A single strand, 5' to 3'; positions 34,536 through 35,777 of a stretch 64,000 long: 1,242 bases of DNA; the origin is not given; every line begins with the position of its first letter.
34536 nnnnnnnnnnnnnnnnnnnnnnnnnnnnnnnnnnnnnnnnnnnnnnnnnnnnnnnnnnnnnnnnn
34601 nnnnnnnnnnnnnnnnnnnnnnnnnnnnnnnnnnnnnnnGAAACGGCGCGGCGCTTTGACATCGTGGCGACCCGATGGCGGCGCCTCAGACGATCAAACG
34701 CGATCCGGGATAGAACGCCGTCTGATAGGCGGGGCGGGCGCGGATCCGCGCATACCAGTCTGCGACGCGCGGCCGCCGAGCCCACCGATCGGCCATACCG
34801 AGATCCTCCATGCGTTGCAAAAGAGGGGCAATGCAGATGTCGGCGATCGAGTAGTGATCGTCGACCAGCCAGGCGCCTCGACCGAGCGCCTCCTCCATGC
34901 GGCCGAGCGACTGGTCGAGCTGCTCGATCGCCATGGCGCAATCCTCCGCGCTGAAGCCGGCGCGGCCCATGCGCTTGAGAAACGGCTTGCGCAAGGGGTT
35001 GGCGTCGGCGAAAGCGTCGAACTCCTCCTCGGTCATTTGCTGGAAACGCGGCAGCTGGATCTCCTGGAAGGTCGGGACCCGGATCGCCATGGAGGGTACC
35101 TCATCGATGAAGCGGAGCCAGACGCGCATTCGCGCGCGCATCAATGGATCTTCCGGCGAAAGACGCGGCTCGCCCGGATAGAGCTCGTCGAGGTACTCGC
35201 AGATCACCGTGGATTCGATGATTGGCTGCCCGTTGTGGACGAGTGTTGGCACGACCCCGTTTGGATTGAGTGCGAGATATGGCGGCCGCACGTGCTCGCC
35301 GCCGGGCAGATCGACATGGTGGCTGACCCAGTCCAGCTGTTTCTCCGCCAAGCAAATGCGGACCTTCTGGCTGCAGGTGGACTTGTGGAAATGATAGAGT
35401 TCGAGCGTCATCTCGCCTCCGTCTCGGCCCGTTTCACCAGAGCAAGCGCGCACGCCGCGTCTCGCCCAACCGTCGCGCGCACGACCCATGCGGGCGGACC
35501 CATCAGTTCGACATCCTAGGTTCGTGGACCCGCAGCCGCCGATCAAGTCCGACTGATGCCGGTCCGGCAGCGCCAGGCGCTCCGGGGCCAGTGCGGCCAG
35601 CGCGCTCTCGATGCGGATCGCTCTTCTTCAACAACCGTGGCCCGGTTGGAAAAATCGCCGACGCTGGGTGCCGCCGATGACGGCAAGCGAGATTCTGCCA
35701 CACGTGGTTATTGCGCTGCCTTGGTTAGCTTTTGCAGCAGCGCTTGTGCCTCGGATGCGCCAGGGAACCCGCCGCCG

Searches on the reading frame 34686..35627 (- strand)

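Call 49: search_protein_families(library=pfam, proteins=[window:34686-35627:-], max_evalue=0.00001)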
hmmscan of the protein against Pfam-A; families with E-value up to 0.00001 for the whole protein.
window:34686-35627:- (313 aa): 6 families
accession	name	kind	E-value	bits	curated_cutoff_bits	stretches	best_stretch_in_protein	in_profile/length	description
PF13417.12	GST_N_3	-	2.6e-22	79.4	22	1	77-154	1-75/75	Glutathione S-transferase, N-terminal domain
PF13409.12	GST_N_2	-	5.7e-19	68.9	25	1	83-149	2-70/70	Glutathione S-transferase, N-terminal domain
PF02798.26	GST_N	-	7.5e-15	55.5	20.9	1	73-148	1-76/76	Glutathione S-transferase, N-terminal domain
PF13410.11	GST_C_2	-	5.9e-11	42.8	24.9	1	233-294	7-69/69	Glutathione S-transferase, C-terminal domain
PF00043.30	GST_C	-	6.8e-09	36.3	20.7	1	227-299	21-93/93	Glutathione S-transferase, C-terminal domain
PF14497.11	GST_C_3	-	8.5e-07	29.6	21.6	1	232-300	26-96/104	Glutathione S-transferase, C-terminal domain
